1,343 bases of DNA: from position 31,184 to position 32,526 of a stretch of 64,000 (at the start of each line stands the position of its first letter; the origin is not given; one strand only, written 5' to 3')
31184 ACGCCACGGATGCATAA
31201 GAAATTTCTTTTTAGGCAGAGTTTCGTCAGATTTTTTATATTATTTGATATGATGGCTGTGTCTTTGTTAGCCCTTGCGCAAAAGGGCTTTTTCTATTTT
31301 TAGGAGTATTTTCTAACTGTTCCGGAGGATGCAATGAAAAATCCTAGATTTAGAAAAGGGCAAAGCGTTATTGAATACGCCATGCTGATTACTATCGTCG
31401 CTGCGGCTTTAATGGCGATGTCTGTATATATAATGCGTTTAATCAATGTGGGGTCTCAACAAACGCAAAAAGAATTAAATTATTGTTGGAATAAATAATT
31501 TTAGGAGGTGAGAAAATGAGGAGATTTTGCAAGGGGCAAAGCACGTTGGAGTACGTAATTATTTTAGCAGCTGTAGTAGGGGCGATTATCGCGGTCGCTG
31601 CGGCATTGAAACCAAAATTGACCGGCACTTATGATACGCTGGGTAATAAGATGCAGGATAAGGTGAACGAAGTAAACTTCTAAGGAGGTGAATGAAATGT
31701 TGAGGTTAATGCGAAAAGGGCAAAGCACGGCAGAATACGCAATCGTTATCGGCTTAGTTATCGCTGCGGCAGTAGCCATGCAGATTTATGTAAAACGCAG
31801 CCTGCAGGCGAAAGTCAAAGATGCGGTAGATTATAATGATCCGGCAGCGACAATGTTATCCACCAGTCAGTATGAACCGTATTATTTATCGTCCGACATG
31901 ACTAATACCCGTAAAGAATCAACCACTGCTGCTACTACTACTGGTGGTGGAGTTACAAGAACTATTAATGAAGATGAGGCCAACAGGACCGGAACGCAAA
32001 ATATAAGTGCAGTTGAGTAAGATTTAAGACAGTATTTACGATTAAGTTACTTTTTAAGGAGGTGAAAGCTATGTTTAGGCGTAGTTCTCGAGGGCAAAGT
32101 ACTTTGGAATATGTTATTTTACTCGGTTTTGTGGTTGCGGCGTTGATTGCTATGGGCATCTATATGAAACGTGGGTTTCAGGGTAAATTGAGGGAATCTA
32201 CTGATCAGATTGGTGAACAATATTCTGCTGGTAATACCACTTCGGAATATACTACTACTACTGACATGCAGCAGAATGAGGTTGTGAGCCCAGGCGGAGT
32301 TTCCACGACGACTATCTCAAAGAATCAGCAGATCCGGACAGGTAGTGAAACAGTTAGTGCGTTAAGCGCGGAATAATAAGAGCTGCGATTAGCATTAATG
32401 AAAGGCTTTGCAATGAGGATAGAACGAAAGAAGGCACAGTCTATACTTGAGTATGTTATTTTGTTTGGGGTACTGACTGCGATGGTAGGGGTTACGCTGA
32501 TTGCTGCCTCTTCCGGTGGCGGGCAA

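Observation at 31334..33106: Array of seven tandem Flp-type pilin paralogs, three with long Ser/Thr-rich tails and two with Ala at the cleavage position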

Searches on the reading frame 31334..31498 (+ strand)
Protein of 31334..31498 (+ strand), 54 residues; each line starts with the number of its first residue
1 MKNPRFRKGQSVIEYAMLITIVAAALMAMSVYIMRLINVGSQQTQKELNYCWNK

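Call 8: search_protein_families(library=pfam, proteins=[window:31334-31498:+], max_evalue=1)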
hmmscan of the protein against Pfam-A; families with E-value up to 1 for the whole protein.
window:31334-31498:+ (54 aa): 2 families
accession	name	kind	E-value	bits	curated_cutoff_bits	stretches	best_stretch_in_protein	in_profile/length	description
PF05915.17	TMEM_230_134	-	0.028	15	26.8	1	2-42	39-79/119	Transmembrane proteins 230/134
PF11779.13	SPT_ssu-like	-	0.14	12.2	29.8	1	15-37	29-51/54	Small subunit of serine palmitoyltransferase-like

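Call 42: search_protein_families(library=ncbifam, proteins=[window:31334-31498:+], max_evalue=1)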
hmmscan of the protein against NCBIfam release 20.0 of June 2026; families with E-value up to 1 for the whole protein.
window:31334-31498:+ (54 aa): 0 families

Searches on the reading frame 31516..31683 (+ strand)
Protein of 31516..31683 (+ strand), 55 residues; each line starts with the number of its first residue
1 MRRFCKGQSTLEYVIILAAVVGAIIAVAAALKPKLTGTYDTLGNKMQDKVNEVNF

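Call 8: search_protein_families(library=pfam, proteins=[window:31516-31683:+], max_evalue=1)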
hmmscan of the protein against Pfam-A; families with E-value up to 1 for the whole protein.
window:31516-31683:+ (55 aa): 5 families
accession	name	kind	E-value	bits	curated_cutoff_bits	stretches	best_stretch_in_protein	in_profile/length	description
PF04021.17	Class_IIIsignal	-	0.0011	19.3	23.7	1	6-28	2-24/27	Class III signal peptide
PF11670.13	MSP1a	-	0.0027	17.5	27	1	11-42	23-54/252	Major surface protein 1a (MSP1a)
PF01917.21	Arch_flagellin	-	0.097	13.4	29.5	1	7-52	1-42/162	Archaebacterial flagellin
PF06305.16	LapA_dom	-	0.14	12.5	28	1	8-31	16-39/64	Lipopolysaccharide assembly protein A domain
PF25576.1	TPR_RNF123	-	0.19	12.1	27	1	2-34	105-137/200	RNF123-like, TPR repeat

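Call 42: search_protein_families(library=ncbifam, proteins=[window:31516-31683:+], max_evalue=1)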
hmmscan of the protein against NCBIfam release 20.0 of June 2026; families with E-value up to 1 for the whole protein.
window:31516-31683:+ (55 aa): 2 families
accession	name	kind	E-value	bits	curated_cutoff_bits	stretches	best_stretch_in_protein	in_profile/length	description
NF051466.1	MSP1_alpha_C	equivalog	0.0001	22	125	1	9-43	25-59/224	major surface protein MSP1 subunit alpha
NF005621.0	PRK07375.1-6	equivalog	0.048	13.5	126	1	9-50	73-116/120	putative monovalent cation/H+ antiporter subunit C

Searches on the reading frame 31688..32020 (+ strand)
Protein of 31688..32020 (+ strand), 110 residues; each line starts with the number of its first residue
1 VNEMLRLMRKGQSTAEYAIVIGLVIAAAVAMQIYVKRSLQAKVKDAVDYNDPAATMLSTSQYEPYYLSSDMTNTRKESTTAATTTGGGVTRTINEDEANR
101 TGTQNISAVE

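Call 8: search_protein_families(library=pfam, proteins=[window:31688-32020:+], max_evalue=1)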
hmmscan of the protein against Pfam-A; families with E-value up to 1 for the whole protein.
window:31688-32020:+ (110 aa): 1 family
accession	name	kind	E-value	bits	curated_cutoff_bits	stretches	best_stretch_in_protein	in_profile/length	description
PF14029.11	DUF4244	-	0.0037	17.1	27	1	10-33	11-32/54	Protein of unknown function (DUF4244)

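Call 42: search_protein_families(library=ncbifam, proteins=[window:31697-32020:+], max_evalue=1)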
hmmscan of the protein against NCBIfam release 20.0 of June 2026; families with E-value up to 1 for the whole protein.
window:31697-32020:+ (107 aa): 1 family
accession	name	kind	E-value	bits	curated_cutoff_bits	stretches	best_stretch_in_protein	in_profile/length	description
TIGR04205.1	classIII_w_PIP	hypoth_equivalog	0.27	11.3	65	1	7-31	2-26/67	class III signal peptide domain-containing protein, archaeosortase D/PIP-CTERM system-associated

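Call 71: find_homologous_proteins(query=window:31697-32020:+, max_evalue=0.001)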
Query window:31697-32020:+ (107 aa): 437 proteins with E <= 0.001 among 445 candidates; the best 120 are listed.
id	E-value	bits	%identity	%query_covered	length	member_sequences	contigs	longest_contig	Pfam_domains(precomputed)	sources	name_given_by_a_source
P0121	1.8e-59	215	100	100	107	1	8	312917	-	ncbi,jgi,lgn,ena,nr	ncbi:MAG: hypothetical protein PHC37_02565 [Candidatus Omnitrophica bacterium]|nr:hypothetical prote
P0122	1.1e-56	206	100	96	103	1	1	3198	-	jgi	jgi:hypothetical protein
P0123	7.4e-52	191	87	100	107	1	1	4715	-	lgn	-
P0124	2.3e-51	189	88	100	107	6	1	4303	-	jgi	-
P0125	3.2e-50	186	85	100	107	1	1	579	-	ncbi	-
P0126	5.2e-50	185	86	100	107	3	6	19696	-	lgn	-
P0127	3.3e-49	183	87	96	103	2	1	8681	-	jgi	jgi:hypothetical protein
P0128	4.0e-49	182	86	98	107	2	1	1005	-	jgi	jgi:uncharacterized protein (UPF0333 family)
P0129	1.0e-47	178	84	98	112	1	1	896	-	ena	-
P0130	1.1e-47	178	82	99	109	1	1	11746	-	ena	-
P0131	4.4e-47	176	79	100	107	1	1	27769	-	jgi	-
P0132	7.4e-47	175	80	99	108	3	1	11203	-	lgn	-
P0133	1.2e-46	174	80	100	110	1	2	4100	-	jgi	jgi:hypothetical protein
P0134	9.3e-46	172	79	100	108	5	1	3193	-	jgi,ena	-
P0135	1.3e-45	171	80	100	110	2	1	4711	-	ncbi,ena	-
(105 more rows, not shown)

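Call 78: predict_structure(alignment_id=A4)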
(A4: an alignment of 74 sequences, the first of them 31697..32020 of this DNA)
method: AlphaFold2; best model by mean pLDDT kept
length: 107 residues; sequences in the alignment: 74
mean_pLDDT: 72.3   pTM: 0.30
mean pLDDT of the five models: 72.3, 71.6, 71.3, 67.3, 63.6
residues with pLDDT >= 90: 16; 70-90: 45; 50-70: 44; < 50: 2
segments of 3 or more residues with pLDDT < 50: none
pLDDT, mean of each block of 10 residues (from residue 1): 60 88 95 82 61 53 60 79 81 75 58
secondary structure, 60 per line:
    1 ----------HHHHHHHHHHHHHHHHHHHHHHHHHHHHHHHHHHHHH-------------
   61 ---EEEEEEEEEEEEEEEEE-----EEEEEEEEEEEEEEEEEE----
elements in order: H11-47 E64-80 E86-103

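Call 80: fold_search(model_id=the predicted structure, library=pdb)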
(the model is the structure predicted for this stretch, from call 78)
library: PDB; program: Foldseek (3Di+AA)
matches with E <= 10: 90; with E <= 0.001: 0
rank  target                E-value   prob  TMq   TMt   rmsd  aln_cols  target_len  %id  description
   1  4aoy_A                2.0e+00  0.33  0.21  0.07  14.7        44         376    9  Open CtIDH. The complex structures of Isocitrate dehydrogenase from Clostridium thermocellum and Desulfotalea psychrop (released 2012-04-25)
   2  3gw6_C                2.3e+00  0.28  0.20  0.10   4.2        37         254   16  Intramolecular Chaperone (released 2010-02-02)
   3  9l5s_R                2.3e+00  0.12  0.23  0.09  11.7        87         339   15  Cryo-EM structure of the thermophile spliceosome (state B*Q1) (released 2025-03-12)
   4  4aou                  2.6e+00  0.23  0.19  0.06  13.2        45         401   11  CtIDH bound to NADP. The complex structures of Isocitrate dehydrogenase from Clostridium thermocellum and Desulfotalea p (released 2012-07-11)
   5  4aoy_D                3.5e+00  0.18  0.20  0.07  14.6        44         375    9  Open CtIDH. The complex structures of Isocitrate dehydrogenase from Clostridium thermocellum and Desulfotalea psychrop (released 2012-04-25)
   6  9i5x_W                3.5e+00  0.16  0.18  0.21   5.7        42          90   14  Porphyromonas gingivalis 70S ribosome (W83 Strain) (released 2025-08-20)
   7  6woo_P                3.5e+00  0.16  0.21  0.15   5.3        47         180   11  CryoEM structure of yeast 80S ribosome with Met-tRNAiMet, eIF5B, and GDP (released 2020-09-23)
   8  7vnn_A                3.5e+00  0.13  0.18  0.05   6.3        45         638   16  Complex structure of Clostridioides difficile enzymatic component (CDTa) and binding component (CDTb) pore with long s (released 2022-10-26)
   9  5wc3_0                3.7e+00  0.25  0.27  0.22   5.3        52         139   13  SpoIIIAG (released 2017-08-16)
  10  3gw6_D                4.0e+00  0.15  0.21  0.11   4.4        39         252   15  Intramolecular Chaperone (released 2010-02-02)
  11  9hvq_V                4.0e+00  0.07  0.18  0.07  13.6        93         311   11  Structure of the transcribing Pol II-DSIF-PAF-SPT6-RECQL5 complex (released 2025-07-16)
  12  8y3v_D                4.2e+00  0.23  0.25  0.21   3.9        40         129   12  The self-assembled nanotube of CPC46A/Q70V (released 2024-11-06)
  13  8egr_I                4.2e+00  0.20  0.22  0.11   5.5        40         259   12  Upper tail structure of Staphylococcus phage Andhra (released 2022-12-14)
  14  6ajc_B                4.2e+00  0.15  0.20  0.06  13.0        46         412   11  Crystal structure of Trypanosoma cruzi cytosolic isocitrate dehydrogenase in complex with NADP+, isocitrate and ca2+ (released 2019-08-28)
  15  5it7_PP               4.5e+00  0.09  0.21  0.15   5.2        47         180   15  Structure of the Kluyveromyces lactis 80S ribosome in complex with the cricket paralysis virus IRES and eEF2 (released 2016-05-18)
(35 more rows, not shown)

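Call 81: search_protein_representatives(alignment_id=A4)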
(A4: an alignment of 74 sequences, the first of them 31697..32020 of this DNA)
Query: 74 sequences, 109 profile positions. Proteins with E-value up to 0.001 (for the whole library): 4486; up to 1e-10: 1619; up to 1e-30: 6. The best 150 are listed.
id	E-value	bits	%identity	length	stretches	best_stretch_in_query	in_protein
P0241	1.8e-39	150.8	-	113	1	1-107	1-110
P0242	1.8e-38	147.5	-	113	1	1-107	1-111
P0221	1.3e-37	144.8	-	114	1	2-106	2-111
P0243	5.8e-36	139.5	-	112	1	1-107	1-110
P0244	5.1e-32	126.8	-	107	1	4-102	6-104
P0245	2.4e-31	124.6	-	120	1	1-106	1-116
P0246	5.3e-30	120.3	-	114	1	1-105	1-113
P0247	2.6e-29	118.1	-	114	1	1-105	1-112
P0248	6.0e-29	116.9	-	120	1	4-106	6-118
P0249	8.0e-29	116.5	-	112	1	1-106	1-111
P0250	9.0e-29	116.3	-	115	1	3-98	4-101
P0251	9.4e-29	116.3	-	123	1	1-107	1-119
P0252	2.3e-28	115.0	-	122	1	2-102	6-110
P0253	3.7e-28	114.3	-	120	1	5-104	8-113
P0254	4.1e-28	114.2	-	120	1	5-104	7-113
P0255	7.7e-28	113.3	-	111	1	1-106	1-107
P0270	2.2e-26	108.7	-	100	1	1-104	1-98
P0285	2.6e-24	102.0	-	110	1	3-94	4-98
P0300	1.3e-23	99.8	-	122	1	4-80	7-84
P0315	4.3e-23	98.0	-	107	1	4-107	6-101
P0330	2.7e-22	95.5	-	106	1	4-106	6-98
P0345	6.0e-22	94.4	-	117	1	3-104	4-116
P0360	1.3e-21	93.3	-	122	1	3-103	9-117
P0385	3.9e-21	91.8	-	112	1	3-100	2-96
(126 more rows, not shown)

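Call 83: list_cluster_members(proteins=[P0241, P0255, P0270, P0285, P0300, P0315, P0330, P0345, P0360, P0385])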
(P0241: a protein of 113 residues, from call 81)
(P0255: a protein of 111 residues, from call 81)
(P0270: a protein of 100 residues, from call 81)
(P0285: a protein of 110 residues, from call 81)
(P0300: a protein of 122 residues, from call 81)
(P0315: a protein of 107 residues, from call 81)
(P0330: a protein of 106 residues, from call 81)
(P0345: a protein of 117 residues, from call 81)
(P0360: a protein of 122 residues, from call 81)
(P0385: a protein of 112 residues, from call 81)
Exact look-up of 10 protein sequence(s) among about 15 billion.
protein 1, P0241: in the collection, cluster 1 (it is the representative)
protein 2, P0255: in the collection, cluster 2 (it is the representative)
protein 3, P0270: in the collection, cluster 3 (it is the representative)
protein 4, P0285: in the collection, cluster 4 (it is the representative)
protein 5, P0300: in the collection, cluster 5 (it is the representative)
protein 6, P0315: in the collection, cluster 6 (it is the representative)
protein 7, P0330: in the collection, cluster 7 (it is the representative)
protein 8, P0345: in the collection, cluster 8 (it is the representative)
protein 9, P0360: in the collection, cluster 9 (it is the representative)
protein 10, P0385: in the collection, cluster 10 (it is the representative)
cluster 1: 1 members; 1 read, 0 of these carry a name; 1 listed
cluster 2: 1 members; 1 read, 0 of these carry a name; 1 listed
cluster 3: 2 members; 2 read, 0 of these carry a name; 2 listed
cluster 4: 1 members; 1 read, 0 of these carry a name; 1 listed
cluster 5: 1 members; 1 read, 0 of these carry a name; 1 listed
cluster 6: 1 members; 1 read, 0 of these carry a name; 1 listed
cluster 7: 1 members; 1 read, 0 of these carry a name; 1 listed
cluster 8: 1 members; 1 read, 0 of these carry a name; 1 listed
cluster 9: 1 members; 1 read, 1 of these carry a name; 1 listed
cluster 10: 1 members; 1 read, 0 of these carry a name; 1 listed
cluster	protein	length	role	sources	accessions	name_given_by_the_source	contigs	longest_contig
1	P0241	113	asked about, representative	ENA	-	-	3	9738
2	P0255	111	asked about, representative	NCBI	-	-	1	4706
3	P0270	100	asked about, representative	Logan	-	-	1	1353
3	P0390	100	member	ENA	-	-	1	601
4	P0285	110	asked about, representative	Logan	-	-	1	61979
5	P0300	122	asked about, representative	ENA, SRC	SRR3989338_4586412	-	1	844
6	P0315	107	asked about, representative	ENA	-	-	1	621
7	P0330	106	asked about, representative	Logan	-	-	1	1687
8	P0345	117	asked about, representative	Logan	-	-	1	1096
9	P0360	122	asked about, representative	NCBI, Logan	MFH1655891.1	MAG: hypothetical protein ABH954_04715 [Candidatus Omnitrophota bacterium]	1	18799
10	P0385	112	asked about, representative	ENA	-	-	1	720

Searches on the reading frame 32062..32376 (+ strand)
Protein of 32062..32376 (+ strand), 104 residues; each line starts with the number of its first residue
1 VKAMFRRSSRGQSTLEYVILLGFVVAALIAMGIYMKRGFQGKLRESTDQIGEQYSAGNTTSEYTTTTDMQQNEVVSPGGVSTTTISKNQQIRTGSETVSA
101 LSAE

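Call 8: search_protein_families(library=pfam, proteins=[window:32062-32376:+], max_evalue=1)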
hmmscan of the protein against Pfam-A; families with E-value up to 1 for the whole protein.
window:32062-32376:+ (104 aa): 1 family
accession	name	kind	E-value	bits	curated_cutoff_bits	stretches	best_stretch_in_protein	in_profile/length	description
PF04021.17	Class_IIIsignal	-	0.0016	18.8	23.7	1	9-35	1-27/27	Class III signal peptide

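Call 34: find_homologous_proteins(query=window:32071-32376:+, max_evalue=0.001)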
Query window:32071-32376:+ (101 aa): 395 proteins with E <= 0.001 among 400 candidates; the best 120 are listed.
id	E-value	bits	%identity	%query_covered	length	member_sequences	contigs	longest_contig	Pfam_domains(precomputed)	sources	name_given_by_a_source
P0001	1.9e-55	202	99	100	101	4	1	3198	-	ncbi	ncbi:MAG: hypothetical protein WC357_09015 [Candidatus Omnitrophota bacterium]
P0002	4.1e-54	198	96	100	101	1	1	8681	-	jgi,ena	jgi:uncharacterized protein (UPF0333 family)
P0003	4.6e-52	192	94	100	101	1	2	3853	-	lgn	-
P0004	4.3e-49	182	93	100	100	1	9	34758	-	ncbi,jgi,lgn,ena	-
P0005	5.6e-49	182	88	99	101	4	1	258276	-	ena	-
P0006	4.2e-46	172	86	100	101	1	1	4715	-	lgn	-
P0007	4.9e-45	169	82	100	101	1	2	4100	-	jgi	jgi:uncharacterized protein (UPF0333 family)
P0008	5.0e-45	169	82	100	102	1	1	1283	-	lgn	-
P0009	1.0e-44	168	84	100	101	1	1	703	-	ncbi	-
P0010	1.1e-44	168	82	100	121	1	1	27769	-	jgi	-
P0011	1.2e-44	168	83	100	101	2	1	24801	-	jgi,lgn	jgi:Flp pilus assembly pilin Flp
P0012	1.5e-44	168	79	100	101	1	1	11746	-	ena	-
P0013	3.1e-44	167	83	100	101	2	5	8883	-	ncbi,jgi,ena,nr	ncbi:MAG: hypothetical protein COT38_01070 [Candidatus Omnitrophica bacterium CG08_land_8_20_14_0_20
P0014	8.5e-44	165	79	100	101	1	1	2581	-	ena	-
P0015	4.5e-43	163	81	100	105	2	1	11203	-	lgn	-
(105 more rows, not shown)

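Call 41: search_solved_structures(query=A2, max_evalue=10, show_alignments=2)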
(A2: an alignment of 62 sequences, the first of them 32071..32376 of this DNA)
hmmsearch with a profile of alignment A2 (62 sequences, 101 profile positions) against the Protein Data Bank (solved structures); distinct sequences matched with E-value up to 10: 5.
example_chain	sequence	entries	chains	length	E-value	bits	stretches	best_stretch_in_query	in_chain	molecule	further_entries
5tu7_A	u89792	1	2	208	1.5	12.5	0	33-84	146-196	Accumulation-associated protein Aap G511-spacer-G513 (consensus G5-spacer-consensus G5)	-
4fun_A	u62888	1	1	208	1.6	12.4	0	33-84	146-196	Accumulation associated protein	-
4fuo_A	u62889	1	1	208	1.6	12.4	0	33-84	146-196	Accumulation associated protein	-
7w74_A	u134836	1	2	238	2.3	11.9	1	16-38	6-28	Bacteriorhodopsin-like protein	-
9x2r_B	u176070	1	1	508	7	10.3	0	46-85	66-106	Protein NODULATION SIGNALING PATHWAY 2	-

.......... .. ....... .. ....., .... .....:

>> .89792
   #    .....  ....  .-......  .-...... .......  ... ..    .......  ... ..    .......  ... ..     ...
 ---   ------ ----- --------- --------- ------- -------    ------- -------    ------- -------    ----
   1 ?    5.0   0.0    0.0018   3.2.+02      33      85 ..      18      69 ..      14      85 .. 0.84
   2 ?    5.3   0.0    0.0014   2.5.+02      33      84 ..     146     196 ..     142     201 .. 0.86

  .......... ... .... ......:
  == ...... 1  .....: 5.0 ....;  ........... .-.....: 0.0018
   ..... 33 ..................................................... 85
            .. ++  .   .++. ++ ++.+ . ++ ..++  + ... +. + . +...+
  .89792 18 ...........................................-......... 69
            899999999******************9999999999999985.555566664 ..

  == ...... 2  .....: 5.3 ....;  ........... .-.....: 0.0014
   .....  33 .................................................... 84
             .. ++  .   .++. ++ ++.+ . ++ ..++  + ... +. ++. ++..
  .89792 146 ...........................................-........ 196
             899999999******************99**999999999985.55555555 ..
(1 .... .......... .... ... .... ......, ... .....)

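Call 42: search_protein_families(library=ncbifam, proteins=[window:32071-32376:+], max_evalue=1)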
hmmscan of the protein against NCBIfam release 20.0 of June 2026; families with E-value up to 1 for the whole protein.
window:32071-32376:+ (101 aa): 1 family
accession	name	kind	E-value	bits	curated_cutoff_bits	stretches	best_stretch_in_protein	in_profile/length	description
TIGR04205.1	classIII_w_PIP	hypoth_equivalog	0.29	11.2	65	1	7-32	2-28/67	class III signal peptide domain-containing protein, archaeosortase D/PIP-CTERM system-associated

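Call 43: predict_structure(alignment_id=A2)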
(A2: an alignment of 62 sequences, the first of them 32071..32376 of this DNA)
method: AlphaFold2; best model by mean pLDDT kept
length: 101 residues; sequences in the alignment: 62
mean_pLDDT: 61.3   pTM: 0.30
mean pLDDT of the five models: 61.3, 59.6, 56.7, 56.4, 55.5
residues with pLDDT >= 90: 5; 70-90: 18; 50-70: 60; < 50: 18
segments of 3 or more residues with pLDDT < 50: 50-53, 58-60, 96-98
pLDDT, mean of each block of 10 residues (from residue 1): 54 82 86 63 52 49 60 64 56 49 41
secondary structure, 60 per line:
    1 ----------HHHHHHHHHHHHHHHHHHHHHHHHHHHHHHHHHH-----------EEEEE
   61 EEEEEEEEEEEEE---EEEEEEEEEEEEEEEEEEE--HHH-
elements in order: H11-44 E56-73 E77-95
